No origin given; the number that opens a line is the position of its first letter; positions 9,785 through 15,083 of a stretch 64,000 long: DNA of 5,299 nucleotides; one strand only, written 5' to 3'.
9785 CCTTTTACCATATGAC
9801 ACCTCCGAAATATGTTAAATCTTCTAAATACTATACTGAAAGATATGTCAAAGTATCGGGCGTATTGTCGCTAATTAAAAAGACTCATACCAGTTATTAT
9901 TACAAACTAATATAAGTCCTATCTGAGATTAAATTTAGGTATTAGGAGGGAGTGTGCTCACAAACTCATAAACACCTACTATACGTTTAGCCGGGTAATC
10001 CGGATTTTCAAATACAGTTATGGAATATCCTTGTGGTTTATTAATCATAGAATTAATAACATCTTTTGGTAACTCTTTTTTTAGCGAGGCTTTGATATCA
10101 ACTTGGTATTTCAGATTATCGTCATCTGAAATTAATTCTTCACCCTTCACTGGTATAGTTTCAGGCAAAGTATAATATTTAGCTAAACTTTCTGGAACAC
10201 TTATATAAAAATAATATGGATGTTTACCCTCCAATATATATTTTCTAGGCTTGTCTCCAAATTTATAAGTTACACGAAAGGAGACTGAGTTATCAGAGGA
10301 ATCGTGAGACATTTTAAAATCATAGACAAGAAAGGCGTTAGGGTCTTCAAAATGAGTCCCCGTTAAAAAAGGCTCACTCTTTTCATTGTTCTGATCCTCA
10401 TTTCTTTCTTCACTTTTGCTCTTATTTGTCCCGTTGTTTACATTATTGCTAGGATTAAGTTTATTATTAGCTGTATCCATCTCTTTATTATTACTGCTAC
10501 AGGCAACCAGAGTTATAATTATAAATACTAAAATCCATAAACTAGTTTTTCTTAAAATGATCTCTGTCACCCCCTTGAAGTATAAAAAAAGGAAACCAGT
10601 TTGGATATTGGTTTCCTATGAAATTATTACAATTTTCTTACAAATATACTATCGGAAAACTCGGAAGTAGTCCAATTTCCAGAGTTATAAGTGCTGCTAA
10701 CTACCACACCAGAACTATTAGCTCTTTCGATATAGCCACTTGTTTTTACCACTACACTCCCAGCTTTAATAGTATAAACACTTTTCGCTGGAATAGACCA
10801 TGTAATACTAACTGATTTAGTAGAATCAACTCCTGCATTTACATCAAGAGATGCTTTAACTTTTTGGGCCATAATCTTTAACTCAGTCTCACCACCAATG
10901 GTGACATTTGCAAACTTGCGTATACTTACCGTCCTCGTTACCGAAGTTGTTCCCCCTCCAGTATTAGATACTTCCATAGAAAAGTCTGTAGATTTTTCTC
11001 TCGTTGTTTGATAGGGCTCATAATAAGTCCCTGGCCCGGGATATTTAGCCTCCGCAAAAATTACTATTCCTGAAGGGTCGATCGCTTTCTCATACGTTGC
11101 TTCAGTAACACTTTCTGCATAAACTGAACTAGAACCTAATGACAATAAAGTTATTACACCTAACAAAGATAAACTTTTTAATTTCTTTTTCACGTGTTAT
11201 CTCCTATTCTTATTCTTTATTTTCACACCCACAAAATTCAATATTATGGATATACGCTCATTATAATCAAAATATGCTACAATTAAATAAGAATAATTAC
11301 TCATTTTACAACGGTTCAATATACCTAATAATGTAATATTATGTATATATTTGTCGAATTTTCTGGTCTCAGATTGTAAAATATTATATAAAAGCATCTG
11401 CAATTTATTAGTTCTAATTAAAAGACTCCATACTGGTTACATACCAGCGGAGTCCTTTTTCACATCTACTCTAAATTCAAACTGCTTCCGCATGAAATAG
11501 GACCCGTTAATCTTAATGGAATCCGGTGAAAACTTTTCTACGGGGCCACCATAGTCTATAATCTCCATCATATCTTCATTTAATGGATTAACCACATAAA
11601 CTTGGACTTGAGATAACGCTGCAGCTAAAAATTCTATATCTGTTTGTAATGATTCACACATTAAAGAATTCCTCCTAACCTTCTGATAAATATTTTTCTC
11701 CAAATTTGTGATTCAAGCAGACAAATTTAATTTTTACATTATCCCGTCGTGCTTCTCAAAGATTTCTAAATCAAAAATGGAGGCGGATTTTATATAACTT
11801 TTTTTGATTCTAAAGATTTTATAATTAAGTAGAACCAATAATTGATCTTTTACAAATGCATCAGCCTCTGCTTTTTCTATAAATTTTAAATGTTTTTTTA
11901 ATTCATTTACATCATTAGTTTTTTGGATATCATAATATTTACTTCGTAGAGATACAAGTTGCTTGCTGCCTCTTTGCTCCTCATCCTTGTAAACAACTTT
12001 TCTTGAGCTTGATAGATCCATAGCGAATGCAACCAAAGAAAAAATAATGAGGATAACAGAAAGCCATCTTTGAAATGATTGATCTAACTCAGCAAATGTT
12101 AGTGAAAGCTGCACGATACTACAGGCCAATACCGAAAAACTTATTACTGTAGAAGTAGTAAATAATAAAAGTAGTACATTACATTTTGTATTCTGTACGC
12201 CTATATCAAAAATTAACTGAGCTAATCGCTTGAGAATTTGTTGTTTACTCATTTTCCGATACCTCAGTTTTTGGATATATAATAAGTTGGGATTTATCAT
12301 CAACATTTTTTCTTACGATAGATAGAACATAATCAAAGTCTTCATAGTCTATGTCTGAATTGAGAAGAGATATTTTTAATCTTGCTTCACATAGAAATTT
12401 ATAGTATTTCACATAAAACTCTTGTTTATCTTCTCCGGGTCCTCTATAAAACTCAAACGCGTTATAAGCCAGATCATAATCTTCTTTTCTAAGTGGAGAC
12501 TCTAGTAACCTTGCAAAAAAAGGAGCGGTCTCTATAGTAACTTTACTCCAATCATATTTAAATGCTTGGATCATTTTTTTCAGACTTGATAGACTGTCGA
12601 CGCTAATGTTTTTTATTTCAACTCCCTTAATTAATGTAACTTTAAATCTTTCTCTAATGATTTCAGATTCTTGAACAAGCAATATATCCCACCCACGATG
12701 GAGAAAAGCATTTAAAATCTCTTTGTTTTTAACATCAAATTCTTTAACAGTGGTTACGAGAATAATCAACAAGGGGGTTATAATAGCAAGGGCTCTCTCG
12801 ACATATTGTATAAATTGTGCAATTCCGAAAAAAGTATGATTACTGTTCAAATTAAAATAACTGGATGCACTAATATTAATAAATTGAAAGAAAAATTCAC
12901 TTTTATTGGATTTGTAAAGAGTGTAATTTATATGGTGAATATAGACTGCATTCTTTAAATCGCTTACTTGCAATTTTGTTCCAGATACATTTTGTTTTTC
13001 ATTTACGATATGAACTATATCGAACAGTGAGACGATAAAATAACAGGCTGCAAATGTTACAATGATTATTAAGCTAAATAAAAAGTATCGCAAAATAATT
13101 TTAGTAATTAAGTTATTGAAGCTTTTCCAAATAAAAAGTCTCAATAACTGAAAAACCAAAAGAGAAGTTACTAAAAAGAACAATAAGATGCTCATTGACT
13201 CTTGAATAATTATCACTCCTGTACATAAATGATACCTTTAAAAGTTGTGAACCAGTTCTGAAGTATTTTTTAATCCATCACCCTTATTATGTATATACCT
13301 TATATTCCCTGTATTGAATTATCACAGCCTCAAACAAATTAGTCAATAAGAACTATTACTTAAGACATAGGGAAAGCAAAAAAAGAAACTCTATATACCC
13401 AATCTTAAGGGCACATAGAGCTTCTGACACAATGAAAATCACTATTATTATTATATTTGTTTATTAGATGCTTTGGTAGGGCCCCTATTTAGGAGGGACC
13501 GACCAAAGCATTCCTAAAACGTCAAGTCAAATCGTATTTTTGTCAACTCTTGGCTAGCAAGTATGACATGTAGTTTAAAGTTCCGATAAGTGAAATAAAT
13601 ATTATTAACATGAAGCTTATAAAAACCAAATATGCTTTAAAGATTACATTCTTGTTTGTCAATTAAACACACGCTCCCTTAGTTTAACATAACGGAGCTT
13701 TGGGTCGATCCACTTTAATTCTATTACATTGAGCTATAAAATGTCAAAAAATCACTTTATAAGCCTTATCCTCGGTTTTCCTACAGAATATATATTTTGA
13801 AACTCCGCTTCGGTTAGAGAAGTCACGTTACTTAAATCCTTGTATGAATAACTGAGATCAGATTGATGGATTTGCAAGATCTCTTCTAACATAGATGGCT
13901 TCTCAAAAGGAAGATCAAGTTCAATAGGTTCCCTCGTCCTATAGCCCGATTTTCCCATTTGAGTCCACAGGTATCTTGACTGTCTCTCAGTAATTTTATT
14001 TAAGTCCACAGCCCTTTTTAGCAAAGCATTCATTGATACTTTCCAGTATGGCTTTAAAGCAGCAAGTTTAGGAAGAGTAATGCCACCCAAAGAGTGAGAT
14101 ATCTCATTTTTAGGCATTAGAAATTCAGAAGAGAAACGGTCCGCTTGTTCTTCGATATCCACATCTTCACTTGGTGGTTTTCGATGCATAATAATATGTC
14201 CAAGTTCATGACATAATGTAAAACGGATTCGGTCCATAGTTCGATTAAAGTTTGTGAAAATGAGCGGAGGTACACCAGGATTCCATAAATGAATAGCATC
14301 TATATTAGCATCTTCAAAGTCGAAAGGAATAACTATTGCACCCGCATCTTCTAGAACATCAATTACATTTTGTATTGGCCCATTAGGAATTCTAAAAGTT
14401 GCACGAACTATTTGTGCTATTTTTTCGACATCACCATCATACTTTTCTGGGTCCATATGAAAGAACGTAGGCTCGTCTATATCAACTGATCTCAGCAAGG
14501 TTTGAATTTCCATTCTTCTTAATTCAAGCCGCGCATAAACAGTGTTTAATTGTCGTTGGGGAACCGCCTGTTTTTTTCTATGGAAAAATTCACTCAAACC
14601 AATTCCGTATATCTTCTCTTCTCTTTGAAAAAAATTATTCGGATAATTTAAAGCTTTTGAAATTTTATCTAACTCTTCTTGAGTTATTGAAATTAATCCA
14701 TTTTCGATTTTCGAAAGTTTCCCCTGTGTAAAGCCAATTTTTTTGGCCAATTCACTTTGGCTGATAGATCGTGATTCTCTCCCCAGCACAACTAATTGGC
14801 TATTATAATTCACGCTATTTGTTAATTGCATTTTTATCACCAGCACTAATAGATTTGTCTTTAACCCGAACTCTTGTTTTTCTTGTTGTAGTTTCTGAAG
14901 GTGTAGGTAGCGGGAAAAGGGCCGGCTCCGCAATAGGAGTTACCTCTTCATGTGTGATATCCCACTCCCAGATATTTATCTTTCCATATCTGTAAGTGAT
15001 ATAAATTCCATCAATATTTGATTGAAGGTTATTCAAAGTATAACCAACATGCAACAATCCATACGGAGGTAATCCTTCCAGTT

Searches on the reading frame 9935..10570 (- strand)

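Call 8: search_protein_families(library=phrogs, proteins=[window:9935-10570:-], max_evalue=0.01)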
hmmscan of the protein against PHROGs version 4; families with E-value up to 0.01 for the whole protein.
window:9935-10570:- (211 aa): 3 families
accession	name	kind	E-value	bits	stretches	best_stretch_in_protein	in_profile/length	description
phrog_9170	-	unknown function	0.0011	19.8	1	8-62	4-59/159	-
phrog_3727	-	unknown function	0.0015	19.4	1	9-64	5-61/209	-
phrog_806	-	unknown function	0.0025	18.9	1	10-59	6-51/187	-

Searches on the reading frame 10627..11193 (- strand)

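Call 8: search_protein_families(library=phrogs, proteins=[window:10627-11193:-], max_evalue=0.01)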
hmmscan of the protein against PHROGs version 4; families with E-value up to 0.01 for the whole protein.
window:10627-11193:- (188 aa): 1 family
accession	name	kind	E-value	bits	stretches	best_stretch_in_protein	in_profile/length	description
phrog_21873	-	unknown function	0.0034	18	1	3-159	4-151/215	-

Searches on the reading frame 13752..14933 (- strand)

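Call 19: search_protein_families(library=pfam, proteins=[window:13752-14933:-], max_evalue=0.01)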
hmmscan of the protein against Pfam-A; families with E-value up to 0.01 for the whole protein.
window:13752-14933:- (393 aa): 5 families
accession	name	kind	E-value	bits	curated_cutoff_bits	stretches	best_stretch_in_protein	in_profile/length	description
PF06114.19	Peptidase_M78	-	3.5e-15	56.3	22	1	195-307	2-121/123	IrrE N-terminal-like domain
PF01381.28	HTH_3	-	1e-11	45.1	23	1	52-98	5-51/55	Helix-turn-helix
PF13443.12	HTH_26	-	1.2e-08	35.5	22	1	55-96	9-51/63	Cro/C1-type HTH DNA-binding domain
PF13560.12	HTH_31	-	1.7e-05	25.5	27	1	52-95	10-54/64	Helix-turn-helix domain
PF12844.13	HTH_19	-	4.1e-05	23.9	30.2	1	52-100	8-56/64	Helix-turn-helix domain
